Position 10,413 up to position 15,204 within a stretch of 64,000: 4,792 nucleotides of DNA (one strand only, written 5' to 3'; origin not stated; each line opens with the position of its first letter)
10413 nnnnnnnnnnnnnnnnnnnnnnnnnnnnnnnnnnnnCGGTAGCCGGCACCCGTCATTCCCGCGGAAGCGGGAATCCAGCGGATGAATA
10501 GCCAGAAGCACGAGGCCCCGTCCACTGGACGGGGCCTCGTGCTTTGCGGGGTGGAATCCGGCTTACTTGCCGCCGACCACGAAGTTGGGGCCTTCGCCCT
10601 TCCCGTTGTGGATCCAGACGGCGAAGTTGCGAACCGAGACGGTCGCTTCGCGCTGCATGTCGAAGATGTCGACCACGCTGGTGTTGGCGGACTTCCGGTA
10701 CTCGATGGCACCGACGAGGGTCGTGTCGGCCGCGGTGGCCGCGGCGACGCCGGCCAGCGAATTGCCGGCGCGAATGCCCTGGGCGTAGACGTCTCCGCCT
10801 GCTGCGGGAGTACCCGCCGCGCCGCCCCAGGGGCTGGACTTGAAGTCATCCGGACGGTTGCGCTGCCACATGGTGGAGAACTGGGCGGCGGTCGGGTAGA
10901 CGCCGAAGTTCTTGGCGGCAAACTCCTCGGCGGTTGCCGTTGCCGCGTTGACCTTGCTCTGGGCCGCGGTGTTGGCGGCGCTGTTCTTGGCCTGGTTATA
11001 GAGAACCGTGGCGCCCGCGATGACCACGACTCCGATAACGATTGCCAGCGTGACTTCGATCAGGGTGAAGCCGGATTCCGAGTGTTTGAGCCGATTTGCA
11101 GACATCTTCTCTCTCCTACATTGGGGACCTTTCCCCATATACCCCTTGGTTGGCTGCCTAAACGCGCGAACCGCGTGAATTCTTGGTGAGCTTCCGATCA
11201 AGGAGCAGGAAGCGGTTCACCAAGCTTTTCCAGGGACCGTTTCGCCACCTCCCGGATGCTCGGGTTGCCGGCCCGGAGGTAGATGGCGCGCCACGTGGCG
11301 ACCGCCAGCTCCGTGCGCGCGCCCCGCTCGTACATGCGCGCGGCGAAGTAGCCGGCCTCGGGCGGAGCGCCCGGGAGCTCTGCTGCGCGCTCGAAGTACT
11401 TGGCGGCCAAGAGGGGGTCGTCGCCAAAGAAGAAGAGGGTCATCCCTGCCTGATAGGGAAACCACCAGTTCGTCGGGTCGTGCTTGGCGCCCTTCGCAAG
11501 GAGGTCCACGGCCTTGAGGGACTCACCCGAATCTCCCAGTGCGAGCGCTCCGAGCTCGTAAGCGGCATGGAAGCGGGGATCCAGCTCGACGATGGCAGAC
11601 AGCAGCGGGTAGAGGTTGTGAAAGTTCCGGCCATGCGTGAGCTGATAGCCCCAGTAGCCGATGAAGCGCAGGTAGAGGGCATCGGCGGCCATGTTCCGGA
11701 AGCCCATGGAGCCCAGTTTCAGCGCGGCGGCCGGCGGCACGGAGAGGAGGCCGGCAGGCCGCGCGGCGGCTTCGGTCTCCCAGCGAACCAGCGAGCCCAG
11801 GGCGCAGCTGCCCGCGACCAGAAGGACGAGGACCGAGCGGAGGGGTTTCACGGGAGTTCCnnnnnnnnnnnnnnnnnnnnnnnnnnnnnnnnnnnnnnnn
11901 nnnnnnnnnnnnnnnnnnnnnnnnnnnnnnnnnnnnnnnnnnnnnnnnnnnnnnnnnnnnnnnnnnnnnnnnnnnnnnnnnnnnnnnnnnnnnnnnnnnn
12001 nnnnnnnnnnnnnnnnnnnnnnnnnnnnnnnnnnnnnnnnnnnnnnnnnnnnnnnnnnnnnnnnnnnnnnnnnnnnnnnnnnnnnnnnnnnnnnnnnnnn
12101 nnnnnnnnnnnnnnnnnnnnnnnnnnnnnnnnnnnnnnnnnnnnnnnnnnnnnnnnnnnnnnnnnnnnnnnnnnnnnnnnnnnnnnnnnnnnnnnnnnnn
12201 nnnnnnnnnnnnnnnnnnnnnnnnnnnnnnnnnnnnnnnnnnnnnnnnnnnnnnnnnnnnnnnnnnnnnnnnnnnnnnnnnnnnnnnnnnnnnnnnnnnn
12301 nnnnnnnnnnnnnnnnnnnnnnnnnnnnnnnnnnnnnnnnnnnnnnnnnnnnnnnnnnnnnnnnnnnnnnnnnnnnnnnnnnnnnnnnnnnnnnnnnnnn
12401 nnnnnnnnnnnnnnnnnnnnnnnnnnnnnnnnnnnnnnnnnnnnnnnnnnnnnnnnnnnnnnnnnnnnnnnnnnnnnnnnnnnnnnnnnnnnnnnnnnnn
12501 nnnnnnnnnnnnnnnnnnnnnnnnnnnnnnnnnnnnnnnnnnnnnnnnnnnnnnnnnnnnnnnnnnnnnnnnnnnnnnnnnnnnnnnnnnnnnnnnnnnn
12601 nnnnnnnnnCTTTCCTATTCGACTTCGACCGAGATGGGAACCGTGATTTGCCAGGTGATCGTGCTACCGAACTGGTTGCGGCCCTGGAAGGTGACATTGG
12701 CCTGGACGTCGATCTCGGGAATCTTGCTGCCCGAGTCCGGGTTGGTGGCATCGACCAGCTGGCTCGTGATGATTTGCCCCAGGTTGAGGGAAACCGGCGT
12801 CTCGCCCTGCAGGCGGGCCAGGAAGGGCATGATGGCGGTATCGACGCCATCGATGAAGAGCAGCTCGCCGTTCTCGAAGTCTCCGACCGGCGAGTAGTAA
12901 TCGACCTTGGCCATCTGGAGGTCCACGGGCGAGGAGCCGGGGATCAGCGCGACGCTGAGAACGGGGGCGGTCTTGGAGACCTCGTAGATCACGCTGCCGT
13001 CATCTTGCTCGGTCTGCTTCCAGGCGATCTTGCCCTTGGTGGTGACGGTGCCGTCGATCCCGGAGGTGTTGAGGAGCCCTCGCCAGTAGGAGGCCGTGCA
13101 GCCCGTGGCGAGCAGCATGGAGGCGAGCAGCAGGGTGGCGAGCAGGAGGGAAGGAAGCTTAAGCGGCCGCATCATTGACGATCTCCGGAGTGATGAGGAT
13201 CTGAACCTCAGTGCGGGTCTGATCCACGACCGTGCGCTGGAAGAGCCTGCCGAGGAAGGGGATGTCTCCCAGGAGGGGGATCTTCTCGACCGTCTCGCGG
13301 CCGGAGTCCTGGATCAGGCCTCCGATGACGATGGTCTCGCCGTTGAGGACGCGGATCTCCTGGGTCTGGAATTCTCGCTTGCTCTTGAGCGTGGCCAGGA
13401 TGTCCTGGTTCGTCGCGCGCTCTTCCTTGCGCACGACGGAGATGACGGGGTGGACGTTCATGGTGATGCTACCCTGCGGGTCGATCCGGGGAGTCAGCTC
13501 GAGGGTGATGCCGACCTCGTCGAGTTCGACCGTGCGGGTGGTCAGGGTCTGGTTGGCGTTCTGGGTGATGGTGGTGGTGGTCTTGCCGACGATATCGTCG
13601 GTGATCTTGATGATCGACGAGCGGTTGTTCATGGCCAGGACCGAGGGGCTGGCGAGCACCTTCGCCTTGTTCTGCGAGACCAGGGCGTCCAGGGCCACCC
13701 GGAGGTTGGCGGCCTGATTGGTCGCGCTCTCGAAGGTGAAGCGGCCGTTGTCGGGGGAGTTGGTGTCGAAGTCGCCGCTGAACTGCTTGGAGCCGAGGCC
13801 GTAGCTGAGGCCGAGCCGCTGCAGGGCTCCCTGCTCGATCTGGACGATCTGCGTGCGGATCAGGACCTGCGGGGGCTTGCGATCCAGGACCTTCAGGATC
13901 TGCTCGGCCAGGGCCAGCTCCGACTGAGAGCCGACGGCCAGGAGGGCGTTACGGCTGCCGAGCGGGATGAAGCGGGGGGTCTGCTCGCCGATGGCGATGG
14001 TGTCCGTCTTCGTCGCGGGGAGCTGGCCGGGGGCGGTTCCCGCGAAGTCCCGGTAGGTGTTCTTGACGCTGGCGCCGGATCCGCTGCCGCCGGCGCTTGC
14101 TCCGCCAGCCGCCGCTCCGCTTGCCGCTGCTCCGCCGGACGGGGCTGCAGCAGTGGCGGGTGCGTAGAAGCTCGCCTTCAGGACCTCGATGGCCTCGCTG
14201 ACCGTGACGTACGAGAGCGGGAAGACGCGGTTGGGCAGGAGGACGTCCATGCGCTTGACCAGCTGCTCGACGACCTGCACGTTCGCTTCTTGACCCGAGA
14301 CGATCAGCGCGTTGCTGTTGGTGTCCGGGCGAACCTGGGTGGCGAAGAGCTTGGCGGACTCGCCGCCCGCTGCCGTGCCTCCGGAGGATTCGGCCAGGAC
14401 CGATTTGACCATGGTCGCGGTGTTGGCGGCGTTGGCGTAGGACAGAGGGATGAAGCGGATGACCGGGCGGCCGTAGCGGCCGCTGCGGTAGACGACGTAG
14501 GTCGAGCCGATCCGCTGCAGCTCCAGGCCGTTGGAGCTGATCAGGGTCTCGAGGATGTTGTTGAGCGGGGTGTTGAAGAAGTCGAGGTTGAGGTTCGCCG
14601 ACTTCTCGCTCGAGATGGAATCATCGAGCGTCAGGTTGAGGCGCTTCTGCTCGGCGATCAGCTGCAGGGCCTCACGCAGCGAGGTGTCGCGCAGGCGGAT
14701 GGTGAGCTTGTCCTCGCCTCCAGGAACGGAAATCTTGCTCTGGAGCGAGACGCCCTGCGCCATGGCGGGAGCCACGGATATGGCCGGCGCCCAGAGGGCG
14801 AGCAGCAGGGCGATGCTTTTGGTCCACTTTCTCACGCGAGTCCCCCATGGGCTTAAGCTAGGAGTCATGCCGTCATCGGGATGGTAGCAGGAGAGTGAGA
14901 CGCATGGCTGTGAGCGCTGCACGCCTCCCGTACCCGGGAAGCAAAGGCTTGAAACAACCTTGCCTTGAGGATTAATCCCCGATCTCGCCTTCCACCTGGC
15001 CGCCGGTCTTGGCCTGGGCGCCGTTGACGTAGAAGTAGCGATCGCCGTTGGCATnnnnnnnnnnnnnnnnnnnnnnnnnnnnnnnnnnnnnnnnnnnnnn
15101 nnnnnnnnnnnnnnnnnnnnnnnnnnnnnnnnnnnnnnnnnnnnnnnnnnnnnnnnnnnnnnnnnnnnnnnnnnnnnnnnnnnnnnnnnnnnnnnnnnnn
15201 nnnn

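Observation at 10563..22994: Hybrid T4P/T2SS-like machine: M-N fusion, O-P fusion, duplicated platform N-domain, no PilT or PilD in the window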

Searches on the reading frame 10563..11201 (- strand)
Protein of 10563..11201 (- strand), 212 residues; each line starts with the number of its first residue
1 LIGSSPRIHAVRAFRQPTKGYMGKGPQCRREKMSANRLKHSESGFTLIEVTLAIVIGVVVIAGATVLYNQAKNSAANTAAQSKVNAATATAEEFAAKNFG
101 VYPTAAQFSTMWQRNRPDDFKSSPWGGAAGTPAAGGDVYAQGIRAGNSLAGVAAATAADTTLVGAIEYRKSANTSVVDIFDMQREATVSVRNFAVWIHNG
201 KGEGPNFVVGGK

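Call 4: search_protein_families(library=pfam, proteins=[window:10563-11201:-], max_evalue=0.01)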
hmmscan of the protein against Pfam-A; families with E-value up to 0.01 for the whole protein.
window:10563-11201:- (212 aa): 2 families
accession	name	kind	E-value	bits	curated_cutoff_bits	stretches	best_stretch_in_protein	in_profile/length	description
PF07963.17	N_methyl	-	2.5e-06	27.3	21.2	1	40-64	2-26/27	Prokaryotic N-terminal methylation motif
PF20193.3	DUF6556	-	0.0094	16.7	28.1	0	31-92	11-72/113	Family of unknown function (DUF6556)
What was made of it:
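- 10563..11105 (-): Pilin-like gene A (180 aa from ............|FTLIEV). Pfam N_methyl 2.5e-6 (call 4).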

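Call 6: search_protein_families(library=ncbifam, proteins=[window:10563-11201:-], max_evalue=0.01)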
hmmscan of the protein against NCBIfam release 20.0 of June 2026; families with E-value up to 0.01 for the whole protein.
window:10563-11201:- (212 aa): 5 families
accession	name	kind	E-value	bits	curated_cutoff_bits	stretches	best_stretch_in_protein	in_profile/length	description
NF007848.0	PRK10557.1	equivalog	0.00043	19.7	120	1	36-84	4-52/192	prepilin peptidase-dependent protein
TIGR01708.2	typeII_sec_gspH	equivalog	0.0013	18.8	80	1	42-93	1-52/169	type II secretion system minor pseudopilin GspH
TIGR01707.1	gspI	equivalog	0.0015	19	44.35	1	44-106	1-61/101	type II secretion system minor pseudopilin GspI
TIGR02532.1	IV_pilin_GFxxxE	domain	0.0015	18.3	16.3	1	43-64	2-23/24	prepilin-type N-terminal cleavage/methylation domain-containing protein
TIGR01710.1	typeII_sec_gspG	equivalog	0.0083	16.2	88.85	0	43-107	1-64/134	type II secretion system major pseudopilin GspG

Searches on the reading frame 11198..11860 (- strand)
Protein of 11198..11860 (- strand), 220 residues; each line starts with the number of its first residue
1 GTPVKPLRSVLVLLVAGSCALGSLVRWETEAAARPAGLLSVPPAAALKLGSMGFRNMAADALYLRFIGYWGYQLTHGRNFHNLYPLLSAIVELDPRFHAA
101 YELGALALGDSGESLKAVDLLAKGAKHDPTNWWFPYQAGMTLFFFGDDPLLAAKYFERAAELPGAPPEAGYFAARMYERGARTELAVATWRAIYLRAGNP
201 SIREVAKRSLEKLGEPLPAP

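Call 45: search_protein_families(library=pfam, proteins=[window:11198-11860:-], max_evalue=5)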
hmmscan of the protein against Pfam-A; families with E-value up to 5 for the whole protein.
window:11198-11860:- (220 aa): 2 families
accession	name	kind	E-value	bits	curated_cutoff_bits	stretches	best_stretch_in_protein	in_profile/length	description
PF13431.12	TPR_17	-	0.15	12.8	24.4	0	89-118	4-33/34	Tetratricopeptide repeat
PF08238.18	Sel1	-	1.3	10.2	30.7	1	148-162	20-34/36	Sel1 repeat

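Call 53: search_protein_families(library=ncbifam, proteins=[window:11198-11860:-], max_evalue=1)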
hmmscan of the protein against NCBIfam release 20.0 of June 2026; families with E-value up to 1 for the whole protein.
window:11198-11860:- (220 aa): 3 families
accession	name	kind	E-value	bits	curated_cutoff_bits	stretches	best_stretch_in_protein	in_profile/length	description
NF008520.0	PRK11447.1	equivalog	0.11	10.2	858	1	104-208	467-570/1157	cellulose synthase complex outer membrane protein BcsC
TIGR04290.1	meth_Rta_06860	hypoth_equivalog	0.15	11.5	300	0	123-140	187-204/226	TIGR04290 family methyltransferase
NF040959.1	MamA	equivalog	0.16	11.4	200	1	97-187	71-159/204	magnetosome protein MamA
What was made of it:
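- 11198..11860 (-): Conserved 220-aa protein with an N-terminal hydrophobic segment. Helical-repeat (TPR-like) character is not significant. Only weak TPR/Sel1 hits, E 0.15-1.3 (calls 45, 53).
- Tried and rejected: TPR identity of 11198..11860: not significant (calls 45, 53).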

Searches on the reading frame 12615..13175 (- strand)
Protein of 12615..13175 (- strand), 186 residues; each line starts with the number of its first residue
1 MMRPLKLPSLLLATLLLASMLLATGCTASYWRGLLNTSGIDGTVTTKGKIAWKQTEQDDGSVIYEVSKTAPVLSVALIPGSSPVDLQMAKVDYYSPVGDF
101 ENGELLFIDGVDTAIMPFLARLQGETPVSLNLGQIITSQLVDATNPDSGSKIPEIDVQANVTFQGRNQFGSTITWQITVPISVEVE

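Call 4: search_protein_families(library=pfam, proteins=[window:12615-13175:-], max_evalue=0.01)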
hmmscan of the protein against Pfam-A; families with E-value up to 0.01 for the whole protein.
window:12615-13175:- (186 aa): 0 families

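Call 6: search_protein_families(library=ncbifam, proteins=[window:12615-13175:-], max_evalue=0.01)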
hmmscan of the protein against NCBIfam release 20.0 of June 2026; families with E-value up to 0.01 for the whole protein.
window:12615-13175:- (186 aa): 0 families

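Call 45: search_protein_families(library=pfam, proteins=[window:12615-13175:-], max_evalue=5)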
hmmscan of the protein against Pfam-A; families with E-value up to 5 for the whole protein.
window:12615-13175:- (186 aa): 0 families
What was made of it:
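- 12615..13175 (-): Lipoprotein (LLATGC lipobox) directly downstream of the secretin; candidate pilotin. No family hit (calls 4, 6, 45).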

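Call 53: search_protein_families(library=ncbifam, proteins=[window:12615-13175:-], max_evalue=1)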
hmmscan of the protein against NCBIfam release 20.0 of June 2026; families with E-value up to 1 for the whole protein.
window:12615-13175:- (186 aa): 0 families

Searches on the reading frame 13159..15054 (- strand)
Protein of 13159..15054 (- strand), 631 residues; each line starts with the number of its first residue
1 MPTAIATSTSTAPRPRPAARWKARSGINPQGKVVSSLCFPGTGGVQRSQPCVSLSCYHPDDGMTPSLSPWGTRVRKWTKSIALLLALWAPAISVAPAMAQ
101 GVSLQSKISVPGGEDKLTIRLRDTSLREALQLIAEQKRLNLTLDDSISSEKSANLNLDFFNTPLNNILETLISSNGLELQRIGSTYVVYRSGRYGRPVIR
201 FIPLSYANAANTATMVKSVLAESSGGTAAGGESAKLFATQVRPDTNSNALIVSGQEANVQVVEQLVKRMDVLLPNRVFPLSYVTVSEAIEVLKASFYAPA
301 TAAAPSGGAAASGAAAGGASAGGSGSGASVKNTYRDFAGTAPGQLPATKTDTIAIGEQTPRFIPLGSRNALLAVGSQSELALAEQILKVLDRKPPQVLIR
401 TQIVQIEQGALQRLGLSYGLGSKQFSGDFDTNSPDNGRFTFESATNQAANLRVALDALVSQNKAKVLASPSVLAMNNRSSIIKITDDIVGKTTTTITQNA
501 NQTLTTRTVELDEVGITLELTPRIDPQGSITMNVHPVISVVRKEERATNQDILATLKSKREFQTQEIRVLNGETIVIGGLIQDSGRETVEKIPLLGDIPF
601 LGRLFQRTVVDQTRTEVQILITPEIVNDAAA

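Call 4: search_protein_families(library=pfam, proteins=[window:13159-15054:-], max_evalue=0.01)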
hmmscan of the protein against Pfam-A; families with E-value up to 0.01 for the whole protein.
window:13159-15054:- (631 aa): 3 families
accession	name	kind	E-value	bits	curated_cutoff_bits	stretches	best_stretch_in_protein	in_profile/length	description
PF00263.26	Secretin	-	2.1e-40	138.5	27.5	1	457-626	1-168/169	Bacterial type II and III secretion system protein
PF03958.22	Secretin_N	-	7.5e-24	84.2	28.2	2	200-271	2-65/69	Bacterial type II/III secretion system short domain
PF07660.19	STN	-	0.0038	17.4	28.4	0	157-190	18-51/52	Secretin and TonB N terminus short domain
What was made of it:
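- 13159..15054 (-): Secretin. The ORF runs to 15054, but the likely start is Met63 at 14868, which gives a signal peptide. No AMIN domain and no C-terminal S domain. Pfam Secretin 2e-40, two Secretin_N, weak STN (call 4).
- Checked: Secretin, 13159..15054(-): Pfam Secretin 2e-40 and two Secretin_N domains (call 4).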

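Call 6: search_protein_families(library=ncbifam, proteins=[window:13159-15054:-], max_evalue=0.01)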
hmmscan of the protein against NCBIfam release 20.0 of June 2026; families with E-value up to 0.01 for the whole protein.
window:13159-15054:- (631 aa): 8 families
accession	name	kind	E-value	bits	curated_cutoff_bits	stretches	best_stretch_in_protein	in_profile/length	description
TIGR02517.1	type_II_gspD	equivalog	2.3e-59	201.4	351.35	1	199-629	162-593/600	type II secretion system secretin GspD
TIGR02515.1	IV_pilus_PilQ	subfamily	2.6e-54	184.9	284.35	4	445-627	255-428/428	type IV pilus secretin PilQ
TIGR02519.1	pilus_MshL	equivalog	5.6e-37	127.3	250.2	1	428-626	84-290/290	pilus (MSHA type) biogenesis protein MshL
NF010083.0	PRK13568.1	equivalog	2.9e-36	125.2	554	2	369-627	161-418/419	DNA uptake porin HofQ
TIGR02516.1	type_III_yscC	equivalog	5.9e-35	120.7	238.45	2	357-627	196-462/463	type III secretion system outer membrane ring subunit SctC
NF011873.0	PRK15346.1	equivalog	9.7e-29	100.4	524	1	366-622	242-490/499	EscC/YscC/HrcC family type III secretion system outer membrane ring protein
NF007851.2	PRK10560.1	exception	4.7e-26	91.5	598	2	369-627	153-410/412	DNA uptake porin HofQ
NF042912.1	Amuc_1098_fam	equivalog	1.1e-20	73.3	750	2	546-627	717-797/805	Amuc_1098 family type IV pilus outer membrane protein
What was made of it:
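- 13159..15054 (-): GspD 201 bits versus PilQ 185 bits, both below cut-off (call 6).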

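Call 42: search_solved_structures(query=window:13159-15054:-, max_evalue=0.00001)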
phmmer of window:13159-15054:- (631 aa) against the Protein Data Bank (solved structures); distinct sequences matched with E-value up to 0.00001: 22.
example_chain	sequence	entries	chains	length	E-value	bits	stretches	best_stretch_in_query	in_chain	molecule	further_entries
6i1x_A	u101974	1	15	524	8.2e-34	120.6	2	368-629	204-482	Type II secretion system protein D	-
5wln_G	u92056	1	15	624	6.7e-27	97.8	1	368-630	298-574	Type II secretion system protein D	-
5wq7_A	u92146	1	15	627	1e-26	97.1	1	450-628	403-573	Putative type II secretion system protein D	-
5zdh_A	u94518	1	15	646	3.6e-26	95.3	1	455-630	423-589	Type II secretion system protein D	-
6w6m_A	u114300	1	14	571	3.2e-24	88.9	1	448-626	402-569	Type IV pilus secretin PilQ family protein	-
6hcg_A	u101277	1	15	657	8.6e-24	87.5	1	435-628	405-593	Type II secretion system protein D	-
5w68_A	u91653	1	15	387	1.1e-22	83.8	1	455-630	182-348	Putative type II secretion protein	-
4av2_A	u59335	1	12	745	1.4e-22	83.5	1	369-629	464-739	TYPE IV PILUS BIOGENESIS AND COMPETENCE PROTEIN PILQ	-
6i1y_A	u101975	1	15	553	1.6e-22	83.3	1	453-629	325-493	General secretion pathway protein GspD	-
5wq9_A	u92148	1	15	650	2e-22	83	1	454-629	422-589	Type II secretion system protein D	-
5wq8_A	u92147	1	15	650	3.2e-22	82.3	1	454-629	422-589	Type II secretion system protein D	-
9sh1_A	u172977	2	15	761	3.4e-22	82.2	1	369-626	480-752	Type IV pilus biogenesis and competence protein PilQ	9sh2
6ve2_A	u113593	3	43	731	6.2e-22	81.4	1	496-630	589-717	Fimbrial assembly protein PilQ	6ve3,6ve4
9x0w_A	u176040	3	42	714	6.3e-22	81.3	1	496-630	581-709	Fimbrial assembly protein PilQ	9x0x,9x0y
9k8v_A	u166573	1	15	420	5.3e-20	75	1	454-629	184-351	General secretion pathway protein D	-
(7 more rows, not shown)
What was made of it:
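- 13159..15054 (-): PDB GspD 6i1x 120 bits versus PilQ 89 bits (call 42).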
